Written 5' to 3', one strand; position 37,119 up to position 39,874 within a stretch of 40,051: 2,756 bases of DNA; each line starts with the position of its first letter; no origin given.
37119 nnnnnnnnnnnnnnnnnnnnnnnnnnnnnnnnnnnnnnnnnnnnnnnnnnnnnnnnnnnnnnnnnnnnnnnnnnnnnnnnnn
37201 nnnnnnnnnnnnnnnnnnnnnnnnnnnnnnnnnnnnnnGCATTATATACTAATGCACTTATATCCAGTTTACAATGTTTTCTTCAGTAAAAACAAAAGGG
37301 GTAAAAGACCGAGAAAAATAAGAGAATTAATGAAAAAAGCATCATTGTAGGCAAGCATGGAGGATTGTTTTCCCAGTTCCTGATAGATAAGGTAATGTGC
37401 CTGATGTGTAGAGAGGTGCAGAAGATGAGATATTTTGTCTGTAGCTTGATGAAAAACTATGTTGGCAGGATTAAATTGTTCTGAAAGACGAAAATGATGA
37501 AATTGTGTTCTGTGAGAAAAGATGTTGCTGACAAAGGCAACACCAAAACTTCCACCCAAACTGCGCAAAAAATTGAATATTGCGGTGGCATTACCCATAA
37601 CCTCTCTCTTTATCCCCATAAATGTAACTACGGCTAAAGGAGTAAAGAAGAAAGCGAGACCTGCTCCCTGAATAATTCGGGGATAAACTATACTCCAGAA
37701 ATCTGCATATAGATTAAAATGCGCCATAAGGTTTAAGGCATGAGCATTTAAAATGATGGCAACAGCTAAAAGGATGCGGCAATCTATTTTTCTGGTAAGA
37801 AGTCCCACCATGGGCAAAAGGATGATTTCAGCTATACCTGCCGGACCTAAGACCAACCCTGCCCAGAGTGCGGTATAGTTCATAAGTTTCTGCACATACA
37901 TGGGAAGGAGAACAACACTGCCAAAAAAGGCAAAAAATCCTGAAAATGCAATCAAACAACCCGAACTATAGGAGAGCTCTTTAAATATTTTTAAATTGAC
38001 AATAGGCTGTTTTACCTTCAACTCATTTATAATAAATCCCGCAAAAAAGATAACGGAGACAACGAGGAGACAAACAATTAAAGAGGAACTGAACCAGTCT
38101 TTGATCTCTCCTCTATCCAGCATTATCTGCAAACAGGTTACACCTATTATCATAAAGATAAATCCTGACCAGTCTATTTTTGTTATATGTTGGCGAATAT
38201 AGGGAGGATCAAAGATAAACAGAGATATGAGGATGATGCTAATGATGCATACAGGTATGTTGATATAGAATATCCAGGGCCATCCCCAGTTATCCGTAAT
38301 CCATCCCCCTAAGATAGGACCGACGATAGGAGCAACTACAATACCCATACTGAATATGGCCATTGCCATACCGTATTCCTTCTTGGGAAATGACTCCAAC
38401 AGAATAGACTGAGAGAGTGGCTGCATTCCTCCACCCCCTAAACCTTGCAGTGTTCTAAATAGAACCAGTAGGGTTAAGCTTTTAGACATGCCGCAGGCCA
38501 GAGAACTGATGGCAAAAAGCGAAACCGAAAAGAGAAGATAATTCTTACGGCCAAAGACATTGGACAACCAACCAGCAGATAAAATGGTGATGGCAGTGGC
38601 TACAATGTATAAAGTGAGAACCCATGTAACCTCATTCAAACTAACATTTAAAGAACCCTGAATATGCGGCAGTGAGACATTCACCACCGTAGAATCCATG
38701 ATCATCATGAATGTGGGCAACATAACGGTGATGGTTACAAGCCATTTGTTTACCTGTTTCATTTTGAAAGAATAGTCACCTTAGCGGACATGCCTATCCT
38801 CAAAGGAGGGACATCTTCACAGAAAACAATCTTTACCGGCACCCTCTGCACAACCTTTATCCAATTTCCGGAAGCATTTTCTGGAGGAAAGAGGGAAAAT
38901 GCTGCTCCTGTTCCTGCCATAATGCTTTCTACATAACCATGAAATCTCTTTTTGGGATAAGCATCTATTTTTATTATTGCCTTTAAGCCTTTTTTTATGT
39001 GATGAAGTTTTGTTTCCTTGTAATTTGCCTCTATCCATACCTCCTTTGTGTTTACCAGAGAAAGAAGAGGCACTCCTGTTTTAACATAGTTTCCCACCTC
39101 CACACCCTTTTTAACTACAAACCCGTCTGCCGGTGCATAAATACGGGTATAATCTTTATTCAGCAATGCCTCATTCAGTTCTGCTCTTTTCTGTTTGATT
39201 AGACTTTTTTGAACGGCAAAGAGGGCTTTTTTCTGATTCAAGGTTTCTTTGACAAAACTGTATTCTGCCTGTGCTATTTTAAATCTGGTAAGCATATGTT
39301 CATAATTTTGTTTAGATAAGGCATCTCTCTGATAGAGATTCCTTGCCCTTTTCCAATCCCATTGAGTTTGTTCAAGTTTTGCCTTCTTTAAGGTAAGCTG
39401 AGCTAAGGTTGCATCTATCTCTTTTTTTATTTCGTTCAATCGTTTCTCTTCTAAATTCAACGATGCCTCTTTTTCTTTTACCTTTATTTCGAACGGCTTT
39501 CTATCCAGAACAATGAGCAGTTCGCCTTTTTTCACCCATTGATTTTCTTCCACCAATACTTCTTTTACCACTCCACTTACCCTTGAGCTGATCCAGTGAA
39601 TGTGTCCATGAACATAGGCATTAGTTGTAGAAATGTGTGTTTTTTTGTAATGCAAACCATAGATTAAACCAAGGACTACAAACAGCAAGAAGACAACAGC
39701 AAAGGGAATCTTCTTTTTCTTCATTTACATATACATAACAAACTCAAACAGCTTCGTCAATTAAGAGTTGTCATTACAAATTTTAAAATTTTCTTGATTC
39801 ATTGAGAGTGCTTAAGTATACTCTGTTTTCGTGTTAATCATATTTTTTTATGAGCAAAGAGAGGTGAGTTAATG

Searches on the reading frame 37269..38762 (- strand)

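Call 84: search_protein_families(library=pfam, proteins=[window:37269-38762:-], max_evalue=0.00001)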
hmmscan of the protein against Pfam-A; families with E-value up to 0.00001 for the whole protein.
window:37269-38762:- (497 aa): 4 families
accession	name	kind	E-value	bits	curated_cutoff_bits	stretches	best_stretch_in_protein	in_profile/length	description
PF07690.21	MFS_1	-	1.1e-60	205.9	33.4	1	17-407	5-346/347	Major Facilitator Superfamily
PF00083.30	Sugar_tr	-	5.9e-14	52.2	22.3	1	24-181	27-189/452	Sugar (and other) transporter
PF06609.19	TRI12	-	7.1e-11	41.7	23.2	1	29-412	65-463/599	Fungal trichothecene efflux pump (TRI12)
PF05977.19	MFS_3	-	8.5e-08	31.5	27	1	38-178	45-184/524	Transmembrane secretion effector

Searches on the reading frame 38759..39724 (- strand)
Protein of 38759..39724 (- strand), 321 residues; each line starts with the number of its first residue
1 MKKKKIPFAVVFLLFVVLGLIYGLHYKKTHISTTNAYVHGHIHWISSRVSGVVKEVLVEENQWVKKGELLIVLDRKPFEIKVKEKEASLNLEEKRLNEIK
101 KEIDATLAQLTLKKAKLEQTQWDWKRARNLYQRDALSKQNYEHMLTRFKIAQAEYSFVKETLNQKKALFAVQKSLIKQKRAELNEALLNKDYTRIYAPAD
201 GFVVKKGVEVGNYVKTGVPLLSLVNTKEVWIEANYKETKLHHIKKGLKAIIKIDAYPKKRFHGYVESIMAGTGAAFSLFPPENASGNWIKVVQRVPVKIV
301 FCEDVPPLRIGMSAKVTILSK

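Call 84: search_protein_families(library=pfam, proteins=[window:38759-39724:-], max_evalue=0.00001)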
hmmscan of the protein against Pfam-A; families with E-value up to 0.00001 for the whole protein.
window:38759-39724:- (321 aa): 5 families
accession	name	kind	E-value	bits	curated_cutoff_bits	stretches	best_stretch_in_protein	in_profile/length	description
PF16576.10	HlyD_D23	-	1.2e-19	70.9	30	1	42-269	19-185/214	Barrel-sandwich domain of CusB or HlyD membrane-fusion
PF13437.12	HlyD_3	-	1.6e-16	61.4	22.2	1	195-271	2-79/106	HlyD family secretion protein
PF00529.27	CusB_dom_1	-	2.5e-13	50.5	26.5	1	139-318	12-87/89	Cation efflux system protein CusB domain 1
PF13533.13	Biotin_lipoyl_2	-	1.4e-09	37.9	29.8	1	45-74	3-32/32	Biotin-lipoyl like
PF00364.28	Biotin_lipoyl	-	2.3e-06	27.8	22.1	0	45-73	45-73/73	Biotin-requiring enzyme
